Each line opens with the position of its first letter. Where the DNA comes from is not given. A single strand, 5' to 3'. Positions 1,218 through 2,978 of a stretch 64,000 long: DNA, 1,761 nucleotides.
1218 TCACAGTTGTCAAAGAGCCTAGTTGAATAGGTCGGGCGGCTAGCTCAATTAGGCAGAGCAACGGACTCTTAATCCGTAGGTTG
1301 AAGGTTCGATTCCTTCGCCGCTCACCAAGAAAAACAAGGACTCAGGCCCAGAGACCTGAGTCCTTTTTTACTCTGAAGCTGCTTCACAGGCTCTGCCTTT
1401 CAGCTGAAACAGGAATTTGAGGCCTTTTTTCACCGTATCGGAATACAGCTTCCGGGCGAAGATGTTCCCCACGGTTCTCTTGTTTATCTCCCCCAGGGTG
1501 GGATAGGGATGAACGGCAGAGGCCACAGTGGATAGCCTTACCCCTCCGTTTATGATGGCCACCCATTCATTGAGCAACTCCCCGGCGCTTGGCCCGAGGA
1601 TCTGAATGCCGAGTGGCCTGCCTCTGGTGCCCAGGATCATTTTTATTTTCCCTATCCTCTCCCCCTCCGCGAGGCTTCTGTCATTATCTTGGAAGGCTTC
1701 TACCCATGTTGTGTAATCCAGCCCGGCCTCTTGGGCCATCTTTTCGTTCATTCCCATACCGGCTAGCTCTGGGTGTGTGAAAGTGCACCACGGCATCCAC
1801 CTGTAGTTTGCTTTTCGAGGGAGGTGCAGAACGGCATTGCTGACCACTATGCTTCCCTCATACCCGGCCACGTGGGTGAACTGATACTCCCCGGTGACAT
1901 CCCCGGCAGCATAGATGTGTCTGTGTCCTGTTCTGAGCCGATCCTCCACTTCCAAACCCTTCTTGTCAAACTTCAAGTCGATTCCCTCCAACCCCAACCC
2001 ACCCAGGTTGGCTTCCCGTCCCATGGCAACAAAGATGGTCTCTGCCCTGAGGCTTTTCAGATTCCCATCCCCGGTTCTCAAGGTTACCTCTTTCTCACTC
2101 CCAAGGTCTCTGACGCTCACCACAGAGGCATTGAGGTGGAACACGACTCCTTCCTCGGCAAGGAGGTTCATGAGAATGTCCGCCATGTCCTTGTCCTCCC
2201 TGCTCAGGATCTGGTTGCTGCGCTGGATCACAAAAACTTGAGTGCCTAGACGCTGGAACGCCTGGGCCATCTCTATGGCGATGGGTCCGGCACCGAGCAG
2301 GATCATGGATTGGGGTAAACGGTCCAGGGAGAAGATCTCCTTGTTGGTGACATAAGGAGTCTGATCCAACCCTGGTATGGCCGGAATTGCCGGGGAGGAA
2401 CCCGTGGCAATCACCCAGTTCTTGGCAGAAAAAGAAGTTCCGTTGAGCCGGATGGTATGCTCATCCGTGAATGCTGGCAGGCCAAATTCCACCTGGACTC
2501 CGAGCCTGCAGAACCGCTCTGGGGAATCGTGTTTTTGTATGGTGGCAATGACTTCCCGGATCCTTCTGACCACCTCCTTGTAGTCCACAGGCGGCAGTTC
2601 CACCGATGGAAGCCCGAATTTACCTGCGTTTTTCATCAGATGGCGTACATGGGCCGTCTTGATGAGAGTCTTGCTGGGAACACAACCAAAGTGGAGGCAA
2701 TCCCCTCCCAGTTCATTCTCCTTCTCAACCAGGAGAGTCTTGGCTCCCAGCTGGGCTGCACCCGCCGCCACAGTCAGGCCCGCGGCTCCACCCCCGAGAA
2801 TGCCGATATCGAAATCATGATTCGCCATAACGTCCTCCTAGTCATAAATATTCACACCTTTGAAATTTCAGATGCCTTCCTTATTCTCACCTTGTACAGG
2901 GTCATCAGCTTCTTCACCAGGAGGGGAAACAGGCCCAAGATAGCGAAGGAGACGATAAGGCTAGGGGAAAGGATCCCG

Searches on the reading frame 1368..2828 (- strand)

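Call 33: search_protein_families(library=ncbifam, proteins=[window:1368-2828:-], max_evalue=1e-8)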
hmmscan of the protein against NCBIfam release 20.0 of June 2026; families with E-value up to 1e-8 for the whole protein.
window:1368-2828:- (486 aa): 42 families (the best 25 are shown)
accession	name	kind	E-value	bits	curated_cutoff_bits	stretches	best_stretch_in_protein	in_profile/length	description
NF004991.0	PRK06370.1-3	subfamily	5.5e-136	454.1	620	1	5-477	35-507/509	FAD-containing oxidoreductase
TIGR02053.1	MerA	equivalog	4.9e-108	362.1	454.45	1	7-447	2-444/465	mercury(II) reductase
TIGR01350.1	lipoamide_DH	equivalog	3.4e-103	345.8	408.8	1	6-457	2-455/461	dihydrolipoyl dehydrogenase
NF004947.0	PRK06292.2-5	equivalog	2.9e-82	277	592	1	4-467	2-469/474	dihydrolipoyl dehydrogenase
NF004992.0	PRK06370.1-4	equivalog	4.5e-79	266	629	1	4-451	3-450/459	FAD-containing oxidoreductase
NF004946.0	PRK06292.2-4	subfamily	4e-77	260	634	1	5-461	3-475/487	dihydrolipoyl dehydrogenase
NF004776.0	PRK06116.1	equivalog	5.3e-76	256.4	480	1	4-436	3-433/450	glutathione-disulfide reductase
NF004943.0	PRK06292.2-1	equivalog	1.9e-75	254.4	432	1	5-451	3-450/456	dihydrolipoyl dehydrogenase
NF003585.0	PRK05249.1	equivalog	3.4e-75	253.4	465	1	2-451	3-452/464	Si-specific NAD(P)(+) transhydrogenase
NF005884.0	PRK07846.1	equivalog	2.2e-72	244.2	501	1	4-448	2-443/454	mycothione reductase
NF010311.1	PRK13748.1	subfamily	1.4e-70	238.7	600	1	4-449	96-541/560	mercury(II) reductase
NF004939.0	PRK06292.1-1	equivalog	3.2e-67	227.2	435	1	2-418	2-420/476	dihydrolipoyl dehydrogenase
NF004945.0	PRK06292.2-3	equivalog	4.6e-67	226.9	494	1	5-447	3-443/457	dihydrolipoyl dehydrogenase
NF004990.0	PRK06370.1-1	equivalog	6.8e-66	222.8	842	1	4-448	3-447/459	FAD-containing oxidoreductase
TIGR03452.1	mycothione_red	equivalog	2e-65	221.4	635.65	1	5-448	2-444/452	mycothione reductase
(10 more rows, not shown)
